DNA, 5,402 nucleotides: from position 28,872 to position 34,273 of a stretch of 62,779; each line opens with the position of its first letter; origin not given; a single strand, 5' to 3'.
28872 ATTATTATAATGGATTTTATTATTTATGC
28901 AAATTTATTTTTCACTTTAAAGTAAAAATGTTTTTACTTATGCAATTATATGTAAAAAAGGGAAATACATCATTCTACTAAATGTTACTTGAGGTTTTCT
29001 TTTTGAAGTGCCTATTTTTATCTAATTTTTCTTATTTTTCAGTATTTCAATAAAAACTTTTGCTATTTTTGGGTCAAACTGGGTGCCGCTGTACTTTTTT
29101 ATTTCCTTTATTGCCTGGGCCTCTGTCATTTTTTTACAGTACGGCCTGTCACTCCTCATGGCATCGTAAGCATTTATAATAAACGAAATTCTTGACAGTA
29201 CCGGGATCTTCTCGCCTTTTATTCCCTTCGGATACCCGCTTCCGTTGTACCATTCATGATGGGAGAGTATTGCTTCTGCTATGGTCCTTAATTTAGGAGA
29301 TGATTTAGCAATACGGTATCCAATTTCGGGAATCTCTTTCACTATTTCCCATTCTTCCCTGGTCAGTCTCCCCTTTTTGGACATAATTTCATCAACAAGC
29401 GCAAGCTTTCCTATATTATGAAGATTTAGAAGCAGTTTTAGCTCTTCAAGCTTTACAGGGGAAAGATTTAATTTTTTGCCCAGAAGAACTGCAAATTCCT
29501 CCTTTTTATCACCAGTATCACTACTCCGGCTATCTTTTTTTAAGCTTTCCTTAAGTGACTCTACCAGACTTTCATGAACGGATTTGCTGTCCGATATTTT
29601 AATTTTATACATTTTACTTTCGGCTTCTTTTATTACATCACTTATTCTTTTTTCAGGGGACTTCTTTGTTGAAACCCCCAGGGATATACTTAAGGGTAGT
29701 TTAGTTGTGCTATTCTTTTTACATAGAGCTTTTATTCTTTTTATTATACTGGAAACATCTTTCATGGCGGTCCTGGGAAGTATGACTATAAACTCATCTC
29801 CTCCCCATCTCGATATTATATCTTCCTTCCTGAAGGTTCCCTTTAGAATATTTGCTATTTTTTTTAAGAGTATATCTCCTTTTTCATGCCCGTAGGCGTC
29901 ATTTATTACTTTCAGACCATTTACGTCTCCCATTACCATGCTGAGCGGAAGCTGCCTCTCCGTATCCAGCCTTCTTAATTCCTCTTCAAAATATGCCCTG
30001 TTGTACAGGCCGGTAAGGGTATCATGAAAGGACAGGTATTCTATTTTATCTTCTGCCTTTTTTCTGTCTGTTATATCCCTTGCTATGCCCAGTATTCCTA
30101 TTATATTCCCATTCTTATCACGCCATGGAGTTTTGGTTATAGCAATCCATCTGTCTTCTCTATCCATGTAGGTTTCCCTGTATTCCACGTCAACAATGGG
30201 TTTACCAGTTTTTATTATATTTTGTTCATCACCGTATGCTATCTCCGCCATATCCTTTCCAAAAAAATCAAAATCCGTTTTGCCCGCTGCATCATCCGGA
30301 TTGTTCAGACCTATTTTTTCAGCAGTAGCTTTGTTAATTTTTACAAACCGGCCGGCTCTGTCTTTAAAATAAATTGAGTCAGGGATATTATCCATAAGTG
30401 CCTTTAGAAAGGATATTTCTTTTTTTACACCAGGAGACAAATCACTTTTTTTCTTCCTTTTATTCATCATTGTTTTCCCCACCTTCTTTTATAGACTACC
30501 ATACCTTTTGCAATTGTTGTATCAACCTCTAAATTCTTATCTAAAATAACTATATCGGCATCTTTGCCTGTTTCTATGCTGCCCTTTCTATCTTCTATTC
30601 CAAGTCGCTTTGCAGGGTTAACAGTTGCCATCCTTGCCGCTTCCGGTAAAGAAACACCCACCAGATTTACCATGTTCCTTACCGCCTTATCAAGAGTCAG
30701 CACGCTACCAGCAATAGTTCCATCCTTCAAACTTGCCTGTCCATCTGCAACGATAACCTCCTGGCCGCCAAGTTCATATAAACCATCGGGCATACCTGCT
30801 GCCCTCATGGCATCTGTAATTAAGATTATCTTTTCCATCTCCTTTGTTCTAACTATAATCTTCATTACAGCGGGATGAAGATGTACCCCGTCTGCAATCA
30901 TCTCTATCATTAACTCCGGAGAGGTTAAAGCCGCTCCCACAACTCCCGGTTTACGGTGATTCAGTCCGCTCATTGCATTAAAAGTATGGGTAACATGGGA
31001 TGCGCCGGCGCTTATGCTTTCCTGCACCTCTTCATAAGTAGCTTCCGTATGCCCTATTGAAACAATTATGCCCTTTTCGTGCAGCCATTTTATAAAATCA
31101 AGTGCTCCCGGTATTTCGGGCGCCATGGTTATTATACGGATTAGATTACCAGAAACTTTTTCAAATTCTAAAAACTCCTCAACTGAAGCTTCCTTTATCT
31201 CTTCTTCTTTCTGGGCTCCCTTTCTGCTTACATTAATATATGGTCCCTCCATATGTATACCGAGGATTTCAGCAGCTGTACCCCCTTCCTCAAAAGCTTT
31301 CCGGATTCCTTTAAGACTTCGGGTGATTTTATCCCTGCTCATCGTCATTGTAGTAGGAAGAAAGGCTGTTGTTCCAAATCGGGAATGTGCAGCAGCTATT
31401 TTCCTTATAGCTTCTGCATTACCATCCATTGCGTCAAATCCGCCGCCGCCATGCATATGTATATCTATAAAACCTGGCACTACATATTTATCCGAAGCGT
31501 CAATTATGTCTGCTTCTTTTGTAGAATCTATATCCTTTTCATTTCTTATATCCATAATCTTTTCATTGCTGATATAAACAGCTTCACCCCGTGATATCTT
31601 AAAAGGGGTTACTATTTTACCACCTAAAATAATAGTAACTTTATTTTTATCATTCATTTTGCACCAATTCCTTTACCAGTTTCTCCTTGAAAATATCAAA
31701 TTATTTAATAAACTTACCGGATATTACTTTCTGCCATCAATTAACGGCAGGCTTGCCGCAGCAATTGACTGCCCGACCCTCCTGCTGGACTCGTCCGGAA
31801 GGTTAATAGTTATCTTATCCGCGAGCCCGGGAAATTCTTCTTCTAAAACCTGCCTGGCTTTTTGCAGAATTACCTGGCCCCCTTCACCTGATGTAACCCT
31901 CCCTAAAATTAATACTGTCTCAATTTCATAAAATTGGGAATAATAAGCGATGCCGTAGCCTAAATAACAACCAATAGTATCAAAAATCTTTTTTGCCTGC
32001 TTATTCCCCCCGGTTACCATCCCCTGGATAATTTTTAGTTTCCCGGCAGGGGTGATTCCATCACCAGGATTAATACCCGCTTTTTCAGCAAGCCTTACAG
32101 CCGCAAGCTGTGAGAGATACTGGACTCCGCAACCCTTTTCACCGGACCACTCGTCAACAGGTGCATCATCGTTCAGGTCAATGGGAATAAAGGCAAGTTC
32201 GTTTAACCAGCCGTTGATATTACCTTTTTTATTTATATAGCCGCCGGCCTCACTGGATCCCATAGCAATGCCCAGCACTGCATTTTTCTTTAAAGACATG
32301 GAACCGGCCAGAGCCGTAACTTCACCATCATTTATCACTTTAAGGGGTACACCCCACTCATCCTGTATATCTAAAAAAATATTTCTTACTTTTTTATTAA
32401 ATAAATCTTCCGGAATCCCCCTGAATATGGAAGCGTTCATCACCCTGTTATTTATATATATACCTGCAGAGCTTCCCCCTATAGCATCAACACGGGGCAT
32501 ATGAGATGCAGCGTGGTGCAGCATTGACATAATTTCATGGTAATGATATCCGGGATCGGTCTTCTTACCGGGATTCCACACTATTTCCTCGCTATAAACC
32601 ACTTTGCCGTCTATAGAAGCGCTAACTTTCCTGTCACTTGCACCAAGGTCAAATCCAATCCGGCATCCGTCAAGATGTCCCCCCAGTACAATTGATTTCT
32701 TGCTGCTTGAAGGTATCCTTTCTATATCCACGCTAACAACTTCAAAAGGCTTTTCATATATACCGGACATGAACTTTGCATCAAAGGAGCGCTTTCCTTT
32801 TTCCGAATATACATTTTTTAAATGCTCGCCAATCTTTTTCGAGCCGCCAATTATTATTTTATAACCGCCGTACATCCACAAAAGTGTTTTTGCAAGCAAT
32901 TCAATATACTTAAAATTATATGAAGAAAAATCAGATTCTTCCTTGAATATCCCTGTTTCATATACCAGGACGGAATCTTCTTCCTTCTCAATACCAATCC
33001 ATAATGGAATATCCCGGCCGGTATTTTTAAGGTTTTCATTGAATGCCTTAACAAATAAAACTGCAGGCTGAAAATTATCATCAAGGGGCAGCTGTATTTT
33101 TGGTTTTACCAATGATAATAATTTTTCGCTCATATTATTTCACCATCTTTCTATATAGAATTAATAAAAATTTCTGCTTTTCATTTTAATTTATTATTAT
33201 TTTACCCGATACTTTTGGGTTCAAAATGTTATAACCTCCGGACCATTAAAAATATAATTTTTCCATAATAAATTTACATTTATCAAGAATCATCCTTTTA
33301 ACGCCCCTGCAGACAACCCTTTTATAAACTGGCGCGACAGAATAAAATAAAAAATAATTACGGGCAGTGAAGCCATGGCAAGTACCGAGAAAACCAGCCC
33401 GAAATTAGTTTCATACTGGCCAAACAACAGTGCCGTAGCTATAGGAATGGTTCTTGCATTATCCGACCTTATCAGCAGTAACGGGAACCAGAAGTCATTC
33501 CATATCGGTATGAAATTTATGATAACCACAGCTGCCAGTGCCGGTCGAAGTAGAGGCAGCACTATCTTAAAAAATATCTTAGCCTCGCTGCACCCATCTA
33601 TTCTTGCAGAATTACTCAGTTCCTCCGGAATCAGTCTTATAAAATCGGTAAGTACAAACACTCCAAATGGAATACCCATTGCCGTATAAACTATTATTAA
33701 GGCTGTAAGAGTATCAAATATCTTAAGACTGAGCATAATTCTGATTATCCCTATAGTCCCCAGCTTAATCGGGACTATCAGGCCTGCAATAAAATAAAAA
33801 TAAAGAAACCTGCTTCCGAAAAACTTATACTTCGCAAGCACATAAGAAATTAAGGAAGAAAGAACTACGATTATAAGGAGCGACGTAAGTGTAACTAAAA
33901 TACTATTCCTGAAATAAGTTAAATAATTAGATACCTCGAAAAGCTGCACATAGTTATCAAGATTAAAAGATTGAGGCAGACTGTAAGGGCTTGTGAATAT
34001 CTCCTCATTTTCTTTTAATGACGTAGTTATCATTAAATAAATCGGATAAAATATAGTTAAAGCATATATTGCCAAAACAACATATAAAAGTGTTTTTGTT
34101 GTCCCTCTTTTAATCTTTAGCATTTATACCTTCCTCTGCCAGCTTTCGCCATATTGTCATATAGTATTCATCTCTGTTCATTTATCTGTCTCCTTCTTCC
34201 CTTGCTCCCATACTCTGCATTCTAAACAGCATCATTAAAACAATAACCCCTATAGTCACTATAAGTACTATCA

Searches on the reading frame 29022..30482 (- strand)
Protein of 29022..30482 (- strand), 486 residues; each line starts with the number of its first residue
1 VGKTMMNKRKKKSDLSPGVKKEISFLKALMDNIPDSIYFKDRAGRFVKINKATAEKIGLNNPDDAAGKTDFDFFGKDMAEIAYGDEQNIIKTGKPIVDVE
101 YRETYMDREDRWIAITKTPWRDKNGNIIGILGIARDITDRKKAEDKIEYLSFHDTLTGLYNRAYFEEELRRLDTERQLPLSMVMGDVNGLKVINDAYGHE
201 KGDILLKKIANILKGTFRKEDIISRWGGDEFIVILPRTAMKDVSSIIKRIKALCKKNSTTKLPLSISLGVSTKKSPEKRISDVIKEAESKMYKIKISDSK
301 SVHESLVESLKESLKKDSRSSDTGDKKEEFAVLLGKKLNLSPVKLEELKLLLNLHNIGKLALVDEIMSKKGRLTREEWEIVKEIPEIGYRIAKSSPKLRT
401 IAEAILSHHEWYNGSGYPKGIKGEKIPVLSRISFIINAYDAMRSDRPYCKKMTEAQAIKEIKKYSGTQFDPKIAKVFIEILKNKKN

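Call 65: search_protein_families(library=pfam, proteins=[window:29022-30482:-], max_evalue=0.00001)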
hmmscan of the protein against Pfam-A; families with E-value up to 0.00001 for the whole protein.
window:29022-30482:- (486 aa): 6 families
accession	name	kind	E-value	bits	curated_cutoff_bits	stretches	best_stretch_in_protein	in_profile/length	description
PF00990.26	GGDEF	-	9.7e-38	129.9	23.8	1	152-296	2-156/161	Diguanylate cyclase, GGDEF domain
PF13487.12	HD_5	-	2.7e-34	118.8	27.2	1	311-473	11-170/170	HD domain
PF08448.16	PAS_4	-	2.4e-19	70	23.1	1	31-141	2-109/110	PAS fold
PF00989.32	PAS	-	4.8e-11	43.1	22.6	1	25-137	2-113/113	PAS fold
PF13426.13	PAS_9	-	5.3e-11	43.1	27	1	34-139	1-103/103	PAS domain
PF01966.28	HD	-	1.2e-08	35.7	22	1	330-442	11-116/116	HD domain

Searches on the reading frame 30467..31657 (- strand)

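Call 6: search_protein_families(library=pfam, proteins=[window:30467-31657:-])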
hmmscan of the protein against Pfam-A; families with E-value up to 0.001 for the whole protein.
window:30467-31657:- (396 aa): 2 families
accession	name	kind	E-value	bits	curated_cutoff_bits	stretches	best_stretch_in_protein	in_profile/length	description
PF01979.26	Amidohydro_1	-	8.9e-38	130.8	25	1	58-387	1-344/345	Amidohydrolase family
PF07969.17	Amidohydro_3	-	1.1e-19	71.7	29.7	2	335-376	407-448/472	Amidohydrolase family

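Call 85: search_protein_families(library=ncbifam, proteins=[window:30467-31657:-], max_evalue=0.001)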
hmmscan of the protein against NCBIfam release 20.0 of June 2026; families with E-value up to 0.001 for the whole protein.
window:30467-31657:- (396 aa): 67 families (the best 25 are shown)
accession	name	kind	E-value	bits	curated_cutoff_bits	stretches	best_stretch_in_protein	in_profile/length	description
TIGR00221.1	nagA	equivalog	4.3e-114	381.4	225.65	1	9-385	6-379/380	N-acetylglucosamine-6-phosphate deacetylase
NF008371.0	PRK11170.1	equivalog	5.9e-82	275.6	483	1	12-388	6-379/382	N-acetylglucosamine-6-phosphate deacetylase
NF011990.0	PRK15446.2-6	subfamily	4.1e-22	78.4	233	2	324-392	315-386/390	alpha-D-ribose 1-methylphosphonate 5-triphosphate diphosphatase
TIGR01975.1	isoAsp_dipep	equivalog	5.7e-19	68.6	331.25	2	315-389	304-377/389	beta-aspartyl-peptidase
NF004839.0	PRK06189.1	equivalog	1.9e-18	66.3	631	2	313-380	331-397/451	allantoinase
TIGR03178.1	allantoinase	equivalog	5.3e-17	61.8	357.85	2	311-390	324-399/441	allantoinase AllB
NF006689.0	PRK09237.1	equivalog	6e-17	61.3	371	2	8-70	5-66/383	amidohydrolase/deacetylase family metallohydrolase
TIGR02033.1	D-hydantoinase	equivalog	2.1e-15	56.6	393.25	2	9-123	2-112/454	dihydropyrimidinase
NF006056.0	PRK08204.1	subfamily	5.2e-15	55.2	391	2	26-69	26-66/449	hypothetical protein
TIGR02318.1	phosphono_phnM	equivalog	3.2e-14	52.6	390.55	2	333-388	318-375/376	phosphonate metabolism protein PhnM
TIGR01224.1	hutI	equivalog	3.5e-14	52.4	298.15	2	330-375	309-354/377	imidazolonepropionase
NF058539.1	ergo_uti2_ErtD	equivalog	1.9e-13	50.1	650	2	9-100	4-86/449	hydantoin-5-propionate amidohydrolase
NF011987.0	PRK15446.2-3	subfamily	4.7e-13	48.7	253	1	329-391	321-386/395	alpha-D-ribose 1-methylphosphonate 5-triphosphate diphosphatase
TIGR00857.1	pyrC_multi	subfamily_domain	9.3e-13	47.9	279.05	2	26-104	7-81/412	dihydroorotase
TIGR01178.1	ade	equivalog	1.2e-12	47.1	472.5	2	322-388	264-330/552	adenine deaminase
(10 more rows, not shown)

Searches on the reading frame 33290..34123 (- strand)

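Call 6: search_protein_families(library=pfam, proteins=[window:33290-34123:-])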
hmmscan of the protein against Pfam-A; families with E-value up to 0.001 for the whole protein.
window:33290-34123:- (277 aa): 1 family
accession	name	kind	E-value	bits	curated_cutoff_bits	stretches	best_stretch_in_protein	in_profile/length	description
PF00528.27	BPD_transp_1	-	8.7e-19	68.4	26.4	1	91-265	3-177/184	Binding-protein-dependent transport system inner membrane component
